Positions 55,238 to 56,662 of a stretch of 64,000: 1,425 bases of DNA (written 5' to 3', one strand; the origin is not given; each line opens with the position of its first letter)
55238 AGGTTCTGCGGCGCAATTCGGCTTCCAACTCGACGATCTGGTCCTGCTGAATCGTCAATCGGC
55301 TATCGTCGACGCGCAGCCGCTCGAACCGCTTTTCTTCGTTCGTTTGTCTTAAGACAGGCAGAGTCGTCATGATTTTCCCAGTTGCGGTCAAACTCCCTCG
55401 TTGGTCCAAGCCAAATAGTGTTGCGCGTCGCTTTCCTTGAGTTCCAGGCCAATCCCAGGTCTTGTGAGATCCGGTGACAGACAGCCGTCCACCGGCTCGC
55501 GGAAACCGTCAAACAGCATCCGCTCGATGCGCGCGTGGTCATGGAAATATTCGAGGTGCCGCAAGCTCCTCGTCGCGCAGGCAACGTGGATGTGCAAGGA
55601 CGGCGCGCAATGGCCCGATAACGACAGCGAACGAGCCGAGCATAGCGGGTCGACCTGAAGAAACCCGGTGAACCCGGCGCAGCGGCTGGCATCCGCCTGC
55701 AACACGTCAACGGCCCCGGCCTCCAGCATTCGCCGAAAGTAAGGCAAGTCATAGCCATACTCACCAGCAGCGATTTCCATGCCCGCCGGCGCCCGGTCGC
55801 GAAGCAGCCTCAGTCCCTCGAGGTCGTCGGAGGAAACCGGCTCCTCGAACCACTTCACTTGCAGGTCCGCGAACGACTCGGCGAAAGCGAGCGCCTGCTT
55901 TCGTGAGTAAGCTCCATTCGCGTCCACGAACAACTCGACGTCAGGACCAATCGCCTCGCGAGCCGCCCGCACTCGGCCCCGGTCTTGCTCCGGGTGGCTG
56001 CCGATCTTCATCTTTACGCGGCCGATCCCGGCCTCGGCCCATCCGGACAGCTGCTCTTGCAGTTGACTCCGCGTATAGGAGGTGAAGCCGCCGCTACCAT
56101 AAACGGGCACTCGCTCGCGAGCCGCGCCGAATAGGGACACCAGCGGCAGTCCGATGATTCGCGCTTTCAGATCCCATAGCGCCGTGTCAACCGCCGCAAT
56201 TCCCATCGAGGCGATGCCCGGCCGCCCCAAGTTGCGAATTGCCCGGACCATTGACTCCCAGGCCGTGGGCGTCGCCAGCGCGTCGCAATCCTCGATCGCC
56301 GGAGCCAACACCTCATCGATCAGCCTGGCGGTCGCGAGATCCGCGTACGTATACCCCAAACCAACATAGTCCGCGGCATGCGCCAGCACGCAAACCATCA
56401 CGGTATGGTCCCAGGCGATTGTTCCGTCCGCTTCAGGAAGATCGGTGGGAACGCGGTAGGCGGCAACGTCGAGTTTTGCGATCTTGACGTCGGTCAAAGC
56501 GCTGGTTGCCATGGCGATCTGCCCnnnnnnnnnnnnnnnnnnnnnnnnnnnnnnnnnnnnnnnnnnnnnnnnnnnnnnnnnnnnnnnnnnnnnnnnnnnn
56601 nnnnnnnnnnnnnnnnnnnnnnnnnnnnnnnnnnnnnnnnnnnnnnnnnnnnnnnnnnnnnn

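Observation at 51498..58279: Five-gene operon resembling a mandelate-type 2-hydroxyacid pathway, ending in two small putative regulator/binding proteins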

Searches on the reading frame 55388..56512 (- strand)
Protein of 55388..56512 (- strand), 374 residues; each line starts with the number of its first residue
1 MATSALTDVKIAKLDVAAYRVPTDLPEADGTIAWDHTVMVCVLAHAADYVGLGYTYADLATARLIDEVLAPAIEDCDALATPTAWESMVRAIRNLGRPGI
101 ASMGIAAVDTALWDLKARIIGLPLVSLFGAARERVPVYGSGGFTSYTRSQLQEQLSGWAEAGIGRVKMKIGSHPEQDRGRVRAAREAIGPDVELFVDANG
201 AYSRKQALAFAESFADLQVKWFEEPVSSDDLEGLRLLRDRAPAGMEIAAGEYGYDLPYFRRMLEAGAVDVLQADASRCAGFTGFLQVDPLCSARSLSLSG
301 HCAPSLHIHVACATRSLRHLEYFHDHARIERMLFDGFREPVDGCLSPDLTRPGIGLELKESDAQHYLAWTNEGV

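Call 5: search_protein_families(library=pfam, proteins=[window:55388-56512:-], max_evalue=0.01)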
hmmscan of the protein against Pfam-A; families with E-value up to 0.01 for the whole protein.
window:55388-56512:- (374 aa): 2 families
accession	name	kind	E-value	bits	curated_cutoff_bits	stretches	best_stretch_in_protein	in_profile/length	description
PF13378.12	MR_MLE_C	-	1.3e-58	198.7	29.4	1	151-360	2-217/219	Enolase C-terminal domain-like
PF02746.21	MR_MLE_N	-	2.7e-09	37.7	22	1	49-129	39-117/117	Mandelate racemase / muconate lactonizing enzyme, N-terminal domain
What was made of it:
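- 55388..56512 (-): Mandelate-racemase-subgroup enolase-superfamily enzyme, 374 aa, in the family of the uncharacterised PDB entry 3CYJ. Pfam finds MR_MLE_N and MR_MLE_C (call 5).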

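Call 6: search_protein_families(library=ncbifam, proteins=[window:55388-56512:-], max_evalue=0.01)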
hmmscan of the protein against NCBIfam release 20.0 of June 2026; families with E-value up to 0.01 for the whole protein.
window:55388-56512:- (374 aa): 18 families
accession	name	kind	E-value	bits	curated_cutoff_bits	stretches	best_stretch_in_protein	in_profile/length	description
NF047820.1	TalGalacDh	equivalog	2e-54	184.9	500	1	38-363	38-361/371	L-talarate/galactarate dehydratase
NF040866.1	AraD_Arch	equivalog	4e-36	124.8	650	1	47-366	43-369/372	arabinonate dehydratase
NF011968.0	PRK15440.1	equivalog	4.2e-30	104.9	393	1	37-359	59-384/395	L-rhamnonate dehydratase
NF010624.0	PRK14017.1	equivalog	2.2e-26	92.9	311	1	76-303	55-287/382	galactonate dehydratase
NF040790.2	glucon_galact_dh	equivalog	9e-25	87.3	750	1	33-361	20-364/390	bifunctional D-gluconate/D-galactonate dehydratase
NF043051.1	ManoateDhtManD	equivalog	3.2e-23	82.2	550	2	58-168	40-148/403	D-mannonate dehydratase ManD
TIGR02534.1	mucon_cyclo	subfamily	3e-20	72.6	334.95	1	64-301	65-295/368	muconate/chloromuconate family cycloisomerase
NF011654.0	PRK15072.1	subfamily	2.5e-19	69.4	430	2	58-169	40-149/404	D-galactonate dehydratase family protein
TIGR01928.1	menC_lowGC_arch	equivalog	1.2e-17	64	200.65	1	54-292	48-272/325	o-succinylbenzoate synthase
NF043002.1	HProlDhtase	equivalog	5.3e-15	55.1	500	1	106-297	103-288/366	cis-3-hydroxy-L-proline dehydratase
NF041118.1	A_G_epim_Thtga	equivalog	1.9e-14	53.6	500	1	106-271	99-261/341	L-Ala-D/L-Glu epimerase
NF042940.1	racemase_DgcA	equivalog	6.2e-13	48.7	400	1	106-240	86-214/323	N-acetyl-D-Glu racemase DgcA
NF002782.0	PRK02901.1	equivalog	1.5e-09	37.3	288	1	162-270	102-211/328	o-succinylbenzoate synthase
NF011708.0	PRK15129.1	equivalog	1.2e-07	31.1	343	1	105-233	88-212/321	L-Ala-D/L-Glu epimerase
TIGR01927.1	menC_gam_Gplu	equivalog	7.3e-06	25.5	130.55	1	160-239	122-204/307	o-succinylbenzoate synthase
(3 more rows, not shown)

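Call 9: find_homologous_proteins(query=window:55388-56512:-, max_evalue=1e-20)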
Query window:55388-56512:- (374 aa): 8000 proteins with E <= 1e-20 among 8000 candidates; the best 120 are listed.
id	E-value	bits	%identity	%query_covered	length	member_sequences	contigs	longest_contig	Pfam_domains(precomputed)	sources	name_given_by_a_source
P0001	2.3e-249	845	100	100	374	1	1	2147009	PF13378.13,PF02746.22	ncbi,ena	-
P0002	1.2e-189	648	79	97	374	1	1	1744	PF13378.13,PF02746.22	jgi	jgi:L-alanine-DL-glutamate epimerase-like enolase superfamily enzyme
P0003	6.3e-186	636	73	99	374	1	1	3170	PF13378.13,PF02746.22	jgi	jgi:L-alanine-DL-glutamate epimerase-like enolase superfamily enzyme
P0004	1.5e-183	628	76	97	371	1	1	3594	PF13378.13,PF02746.22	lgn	-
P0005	4.0e-179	614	73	99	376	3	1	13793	PF13378.13,PF02746.22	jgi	jgi:L-alanine-DL-glutamate epimerase-like enolase superfamily enzyme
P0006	4.2e-179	614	75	96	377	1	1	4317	PF13378.13,PF02746.22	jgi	jgi:L-alanine-DL-glutamate epimerase-like enolase superfamily enzyme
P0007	1.0e-178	612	71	100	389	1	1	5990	PF13378.13,PF02746.22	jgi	jgi:L-alanine-DL-glutamate epimerase-like enolase superfamily enzyme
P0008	5.8e-178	610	72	99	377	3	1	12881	PF13378.13,PF02746.22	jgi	jgi:L-alanine-DL-glutamate epimerase-like enolase superfamily enzyme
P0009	2.0e-177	608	75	97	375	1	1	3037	PF13378.13,PF02746.22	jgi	jgi:L-alanine-DL-glutamate epimerase-like enolase superfamily enzyme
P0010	3.7e-177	607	73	99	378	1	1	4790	PF13378.13,PF02746.22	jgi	jgi:L-alanine-DL-glutamate epimerase-like enolase superfamily enzyme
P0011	1.0e-176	606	73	99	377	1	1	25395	PF13378.13,PF02746.22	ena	-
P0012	1.5e-176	605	71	100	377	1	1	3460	PF13378.13,PF02746.22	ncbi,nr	ncbi:MAG TPA: enolase C-terminal domain-like protein [Pirellulales bacterium]|nr:enolase C-terminal 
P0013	1.6e-176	605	72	100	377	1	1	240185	PF13378.13,PF02746.22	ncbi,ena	-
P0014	6.3e-176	603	73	99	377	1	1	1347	PF13378.13,PF02746.22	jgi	jgi:L-alanine-DL-glutamate epimerase-like enolase superfamily enzyme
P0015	2.5e-175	601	73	99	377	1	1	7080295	PF13378.13,PF02746.22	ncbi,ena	-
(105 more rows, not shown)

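Call 10: find_related_loci(query=window:55388-56512:-, collection=genome_contigs, flank=10000)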
Query window:55388-56512:- (374 aa) in genome_contigs; peptide patterns used: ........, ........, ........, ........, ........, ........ (x = any residue, [..] = any of these).
600 stretches matched a pattern (row limit reached: there are more); 595 encode a relative of the query (tblastn E <= 1e-3); the best 80 are kept; 80 distinct loci.
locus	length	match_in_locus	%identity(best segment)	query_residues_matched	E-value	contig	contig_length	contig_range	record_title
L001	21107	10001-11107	75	1-369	2e-180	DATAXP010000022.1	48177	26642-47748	MAG TPA_asm: Pirellulales bacterium isolate SMAG_U5656 k141_1279357, whole genome shotgun sequence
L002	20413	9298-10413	66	2-373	9e-164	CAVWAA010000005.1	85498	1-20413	MAG: Candidatus Binataceae bacterium isolate MFD03346.bin.3.102 genome assembly, contig: contig_22398, whole genome shot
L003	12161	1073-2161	69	4-366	6e-161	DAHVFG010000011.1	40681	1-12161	MAG TPA_asm: Chloroflexi bacterium isolate clean1712 NODE_11_length_40681_cov_9.493761, whole genome shotgun sequence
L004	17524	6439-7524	67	11-372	1e-160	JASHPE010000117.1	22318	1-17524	MAG: Terriglobia bacterium isolate JOPF041 JOPF_AWAY_contig_300167, whole genome shotgun sequence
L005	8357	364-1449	67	7-368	2e-160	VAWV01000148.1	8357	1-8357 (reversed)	MAG: Actinobacteria bacterium isolate AC_15 14_0929_12_20cm_scaffold_6604, whole genome shotgun sequence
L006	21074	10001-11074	69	9-366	2e-159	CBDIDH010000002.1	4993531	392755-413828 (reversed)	MAG: Isosphaeraceae bacterium isolate bf57ecee-64b8-4635-b2f0-8f20a2db828e genome assembly, contig: contig_2, whole geno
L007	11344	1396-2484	70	4-366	6e-159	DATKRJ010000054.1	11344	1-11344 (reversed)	MAG TPA_asm: Thermomicrobiaceae bacterium isolate SMAG_U14025 k141_1264314, whole genome shotgun sequence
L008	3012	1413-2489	67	11-368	3e-167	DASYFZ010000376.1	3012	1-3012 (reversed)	MAG TPA_asm: Solirubrobacteraceae bacterium isolate SMAG_U4199 k141_1015445, whole genome shotgun sequence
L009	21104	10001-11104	66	2-368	2e-158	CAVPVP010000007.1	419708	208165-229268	MAG: uncultured Solirubrobacterales bacterium isolate MFD00125.bin.2.56 genome assembly, contig: contig_23464, whole gen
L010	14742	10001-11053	68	9-359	2e-158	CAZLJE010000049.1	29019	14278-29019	MAG TPA_asm: uncultured Terriglobales bacterium isolate SRP272529_co2_10 genome assembly, contig: NODE_2430_length_29019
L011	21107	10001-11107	66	1-368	2e-157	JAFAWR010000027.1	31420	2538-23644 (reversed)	MAG: Solirubrobacterales bacterium isolate CP_BM_RX_67 BM_RX_k147_3710167, whole genome shotgun sequence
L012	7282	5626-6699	68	9-366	8e-158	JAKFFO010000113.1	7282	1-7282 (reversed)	MAG: Oxalobacteraceae bacterium isolate LC102 contig-124_12290, whole genome shotgun sequence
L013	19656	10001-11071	68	11-367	4e-157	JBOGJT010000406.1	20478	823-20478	MAG: Terriglobia bacterium isolate TC-S_metawrap_bin.63 k127_978751, whole genome shotgun sequence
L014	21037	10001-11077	68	7-366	3e-157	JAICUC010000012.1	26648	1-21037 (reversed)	MAG: Nitrospira sp. isolate GZL_ISSM_2_bin.53 k141_3769013_length_26648_cov_12.3977, whole genome shotgun sequence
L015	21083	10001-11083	69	8-366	8e-156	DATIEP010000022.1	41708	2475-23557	MAG TPA_asm: Gemmatimonadaceae bacterium isolate SMAG_U16372 k141_1750476, whole genome shotgun sequence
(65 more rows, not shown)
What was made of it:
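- On 3CYJ-like enolase family (uncharacterised): Identity to homologues in many phyla is 62-79% (calls 9, 10).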

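Call 13: search_solved_structures(query=window:55388-56512:-, max_evalue=1e-10, show_alignments=2)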
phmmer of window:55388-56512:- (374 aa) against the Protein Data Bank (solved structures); distinct sequences matched with E-value up to 1e-10: 121 (the best 60 are shown).
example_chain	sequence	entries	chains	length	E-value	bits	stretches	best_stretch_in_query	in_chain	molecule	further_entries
3cyj_A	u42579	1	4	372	1.2e-134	452.4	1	6-368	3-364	Mandelate racemase/muconate lactonizing enzyme-like protein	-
3ozm_A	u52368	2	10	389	3.2e-42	148.2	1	57-359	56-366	Putative mandelate racemase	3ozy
3h12_A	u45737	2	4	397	3.4e-42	148.1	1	57-359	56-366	mandelate racemase | Putative mandelate racemase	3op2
3bjs_A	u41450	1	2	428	7.1e-41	143.8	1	8-369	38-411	Mandelate racemase/muconate lactonizing enzyme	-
2ovl_A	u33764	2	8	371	3.7e-39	138.1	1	15-358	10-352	Putative racemase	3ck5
2og9_A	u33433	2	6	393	2.1e-38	135.7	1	39-372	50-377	Mandelate racemase/muconate lactonizing enzyme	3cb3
5xd7_A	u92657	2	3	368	6e-38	134.2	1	35-314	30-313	3,6-anhydro-alpha-L-galactonate cycloisomerase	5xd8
5xd9_A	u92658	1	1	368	5.3e-37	131.1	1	35-314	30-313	3,6-anhydro-alpha-L-galactonate cycloisomerase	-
3msy_A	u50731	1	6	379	1.5e-36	129.6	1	47-359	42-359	Mandelate racemase/muconate lactonizing enzyme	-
3no1_A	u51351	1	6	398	1.8e-36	129.3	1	47-359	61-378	Mandelate racemase/muconate lactonizing enzyme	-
4h83_A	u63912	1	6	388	2.4e-36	128.9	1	47-326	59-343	Mandelate racemase/muconate lactonizing enzyme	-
2pp0_A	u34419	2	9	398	3.8e-36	128.3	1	62-344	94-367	L-talarate/Galactarate Dehydratase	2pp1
5olc_A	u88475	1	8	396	6.3e-36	127.5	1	37-302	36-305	Galactonate dehydratase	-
3tj4_A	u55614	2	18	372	1.4e-35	126.4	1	50-330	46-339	Mandelate racemase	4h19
3ssz_A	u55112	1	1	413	2e-35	125.9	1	36-366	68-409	Mandelate racemase/muconate lactonizing enzyme, N-terminal domain protein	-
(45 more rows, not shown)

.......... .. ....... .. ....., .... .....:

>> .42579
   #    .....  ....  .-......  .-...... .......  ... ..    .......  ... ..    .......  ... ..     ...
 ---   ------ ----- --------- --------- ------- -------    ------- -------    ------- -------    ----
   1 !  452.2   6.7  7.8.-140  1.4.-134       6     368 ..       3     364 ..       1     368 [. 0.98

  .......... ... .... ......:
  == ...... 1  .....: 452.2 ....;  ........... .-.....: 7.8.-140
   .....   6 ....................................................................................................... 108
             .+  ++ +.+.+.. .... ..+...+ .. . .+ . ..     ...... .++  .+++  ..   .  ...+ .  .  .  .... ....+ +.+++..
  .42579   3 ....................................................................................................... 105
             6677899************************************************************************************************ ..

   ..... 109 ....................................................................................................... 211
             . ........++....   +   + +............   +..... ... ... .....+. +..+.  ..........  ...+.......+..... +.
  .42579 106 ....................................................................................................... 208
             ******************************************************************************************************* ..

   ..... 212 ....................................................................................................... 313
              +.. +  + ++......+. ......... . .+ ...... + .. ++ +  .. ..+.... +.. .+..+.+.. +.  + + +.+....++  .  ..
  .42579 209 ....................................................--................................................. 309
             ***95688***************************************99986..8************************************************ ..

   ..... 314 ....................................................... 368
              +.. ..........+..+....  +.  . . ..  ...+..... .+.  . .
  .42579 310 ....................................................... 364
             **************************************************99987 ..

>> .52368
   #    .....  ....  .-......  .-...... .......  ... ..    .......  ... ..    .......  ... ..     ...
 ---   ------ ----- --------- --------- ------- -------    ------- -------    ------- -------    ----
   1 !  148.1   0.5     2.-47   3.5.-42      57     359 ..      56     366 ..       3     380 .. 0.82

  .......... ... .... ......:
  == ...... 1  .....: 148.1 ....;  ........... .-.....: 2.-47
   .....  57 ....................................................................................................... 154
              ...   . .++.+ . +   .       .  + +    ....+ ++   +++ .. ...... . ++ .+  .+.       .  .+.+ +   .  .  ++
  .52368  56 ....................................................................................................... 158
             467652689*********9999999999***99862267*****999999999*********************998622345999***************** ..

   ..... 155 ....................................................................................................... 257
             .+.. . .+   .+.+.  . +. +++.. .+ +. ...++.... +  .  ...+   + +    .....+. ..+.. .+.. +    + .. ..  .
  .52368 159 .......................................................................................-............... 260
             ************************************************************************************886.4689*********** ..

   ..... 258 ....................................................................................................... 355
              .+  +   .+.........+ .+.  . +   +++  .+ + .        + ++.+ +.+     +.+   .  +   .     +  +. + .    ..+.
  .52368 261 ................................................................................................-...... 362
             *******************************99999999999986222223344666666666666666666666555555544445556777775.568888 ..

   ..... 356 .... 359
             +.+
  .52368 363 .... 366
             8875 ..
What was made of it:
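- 55388..56512 (-): 3CYJ scores 452 bits and the next PDB match 148 bits (call 13).
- On 3CYJ-like enolase family (uncharacterised): 3CYJ scores 452 bits over residues 6-368 (call 13).
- Closest known: MR-subgroup acid-sugar dehydratases. Same: They are the best-scoring characterised relatives (calls 6, 13).
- MR itself is distant, at 94 bits (call 13).
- Tried and rejected: The best is the uncharacterised 3CYJ (calls 6, 13).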

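Call 17: find_encoding_contigs(protein=P0001, flank=2000, max_places=3)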
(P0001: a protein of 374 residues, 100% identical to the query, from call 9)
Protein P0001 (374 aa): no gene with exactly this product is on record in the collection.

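Call 31: search_dna_similar(query=window:55388-56512:-, collection=plasmids, mode=protein, max_evalue=1e-60, max_rows=30)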
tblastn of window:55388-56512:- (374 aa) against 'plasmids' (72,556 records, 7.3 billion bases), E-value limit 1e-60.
Records with a match: 37; places in all: 37; records where one place covers at least 80% of the query: 37.
Best place of each record, by identity: 60-80% 1; <60% 36.
By first word of the organism name: Burkholderia 6; Caballeronia 5; Paraburkholderia 4; Rhizobium 4; Rhodococcus 3; Streptomyces 3; Deinococcus 2; Streptantibioticus 2; Komagataeibacter 2; Nitrobacter 1; and 5 more.
By predicted mobility (MOB-suite, as given by PLSDB): non-mobilizable 15; mobilizable 14; conjugative 8.
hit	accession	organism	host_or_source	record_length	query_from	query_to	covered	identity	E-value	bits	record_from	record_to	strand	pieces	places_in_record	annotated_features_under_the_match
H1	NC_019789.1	Deinococcus peraridilitoris DSM 19664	-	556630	11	367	95%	61.9%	4e-130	418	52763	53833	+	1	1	enolase C-terminal domain-like protein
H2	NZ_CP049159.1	Caballeronia sp. SBC1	whole organism,soil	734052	8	366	96%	58.3%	4e-122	395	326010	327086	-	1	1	enolase C-terminal domain-like protein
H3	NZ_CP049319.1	Caballeronia sp. SBC2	whole organism,soil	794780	8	366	96%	58.3%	4e-122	395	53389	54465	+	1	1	enolase C-terminal domain-like protein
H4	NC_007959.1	Nitrobacter hamburgensis X14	-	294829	11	368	96%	58.2%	7e-116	377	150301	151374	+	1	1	enolase C-terminal domain-like protein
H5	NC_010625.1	Paraburkholderia phymatum STM815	-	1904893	11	366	95%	58.0%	8e-121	391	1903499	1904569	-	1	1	record has no annotation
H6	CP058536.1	Deinococcus sp. D7000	seawater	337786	6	367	97%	56.6%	7e-108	354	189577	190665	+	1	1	mandelate racemase | thiamine pyrophosphate-requiring protein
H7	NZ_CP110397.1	Paraburkholderia sp. D15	lichen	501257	11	367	95%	57.3%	1e-114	374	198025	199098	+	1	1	enolase C-terminal domain-like protein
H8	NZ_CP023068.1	Sinorhizobium sojae CCBAU 05684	G.max,nodule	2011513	8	366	96%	56.7%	4e-110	360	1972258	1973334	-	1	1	record has no annotation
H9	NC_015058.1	Granulicella tundricola MP5ACTX9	-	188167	9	366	96%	56.8%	6e-116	377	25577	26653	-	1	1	enolase C-terminal domain-like protein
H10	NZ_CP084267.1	Caballeronia sp. Lep1P3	Leptoglossus zonatus,Cell culture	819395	8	366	96%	55.6%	2e-117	381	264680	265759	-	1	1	enolase C-terminal domain-like protein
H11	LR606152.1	Rhizobium sp. Q54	paddy soil contaminated with arsenic ...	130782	8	368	97%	55.0%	7e-106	348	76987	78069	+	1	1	mandelate racemase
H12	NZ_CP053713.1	Lichenicola cladoniae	Cladonia borealis,cell culture,lichen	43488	9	370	97%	54.7%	3e-108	355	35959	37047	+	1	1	enolase C-terminal domain-like protein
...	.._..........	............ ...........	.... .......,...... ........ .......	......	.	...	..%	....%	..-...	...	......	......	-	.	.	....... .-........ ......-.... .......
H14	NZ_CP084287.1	Caballeronia zhejiangensis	Anasa tristis,Cell culture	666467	18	366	93%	56.6%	7e-112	365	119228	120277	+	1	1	enolase C-terminal domain-like protein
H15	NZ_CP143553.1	Burkholderia multivorans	Homo sapiens,bronchoalveolar lavage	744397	2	366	98%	53.8%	2e-110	362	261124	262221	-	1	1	enolase C-terminal domain-like protein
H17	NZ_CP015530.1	Rhodococcus sp. WB1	soil,PCBs contaminated soil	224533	9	366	96%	54.7%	4e-109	358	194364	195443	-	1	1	enolase C-terminal domain-like protein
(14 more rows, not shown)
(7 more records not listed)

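Call 32: get_annotated_region(hit=H1, flank=12000)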
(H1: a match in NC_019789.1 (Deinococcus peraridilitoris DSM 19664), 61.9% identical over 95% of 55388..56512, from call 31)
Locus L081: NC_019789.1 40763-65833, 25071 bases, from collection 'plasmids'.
description: Deinococcus peraridilitoris DSM 19664 plasmid pDEIPE01, complete sequence
organism: Deinococcus peraridilitoris DSM 19664 (NCBI taxid 937777)
taxonomy: Bacteria; Deinococcota; Deinococci; Deinococcales; Deinococcaceae; Deinococcus; Deinococcus peraridilitoris; Deinococcus peraridilitoris DSM 19664
host: -; source: -; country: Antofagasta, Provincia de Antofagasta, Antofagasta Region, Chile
typing (MOB-suite, as given by PLSDB): mobilizable; relaxase MOBP,MOBP
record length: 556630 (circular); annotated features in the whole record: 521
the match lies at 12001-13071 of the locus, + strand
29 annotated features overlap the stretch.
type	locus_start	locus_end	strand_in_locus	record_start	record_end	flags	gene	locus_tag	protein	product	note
CDS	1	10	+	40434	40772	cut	trxA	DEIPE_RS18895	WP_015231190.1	thioredoxin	-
CDS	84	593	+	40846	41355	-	-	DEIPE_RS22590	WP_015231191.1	DUF6789 family protein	-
CDS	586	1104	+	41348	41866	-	-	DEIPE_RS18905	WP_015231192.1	DUF1684 domain-containing protein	-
CDS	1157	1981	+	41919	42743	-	-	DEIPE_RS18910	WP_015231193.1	alpha/beta hydrolase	-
CDS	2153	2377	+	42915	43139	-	-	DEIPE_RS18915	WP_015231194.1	heavy-metal-associated domain-containing protein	-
CDS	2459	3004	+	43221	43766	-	-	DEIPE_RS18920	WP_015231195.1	peroxidase-related enzyme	-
CDS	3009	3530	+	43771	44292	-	-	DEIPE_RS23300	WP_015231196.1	hypothetical protein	-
CDS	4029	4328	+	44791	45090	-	-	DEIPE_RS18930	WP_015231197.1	hypothetical protein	-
CDS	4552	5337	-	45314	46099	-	-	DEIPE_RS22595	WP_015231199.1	Crp/Fnr family transcriptional regulator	GO:0006355 - regulation of DNA-templated transcription [Evidence IEA]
CDS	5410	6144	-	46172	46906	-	-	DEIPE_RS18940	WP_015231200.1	Crp/Fnr family transcriptional regulator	GO:0006355 - regulation of DNA-templated transcription [Evidence IEA]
CDS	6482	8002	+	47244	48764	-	-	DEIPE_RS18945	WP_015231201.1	hypothetical protein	-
CDS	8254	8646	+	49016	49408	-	-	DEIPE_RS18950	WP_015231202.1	hypothetical protein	-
CDS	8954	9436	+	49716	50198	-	-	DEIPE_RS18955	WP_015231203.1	hypothetical protein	-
CDS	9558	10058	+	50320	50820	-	-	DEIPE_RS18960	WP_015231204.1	hypothetical protein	-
CDS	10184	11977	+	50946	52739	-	-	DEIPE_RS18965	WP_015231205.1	thiamine pyrophosphate-requiring protein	-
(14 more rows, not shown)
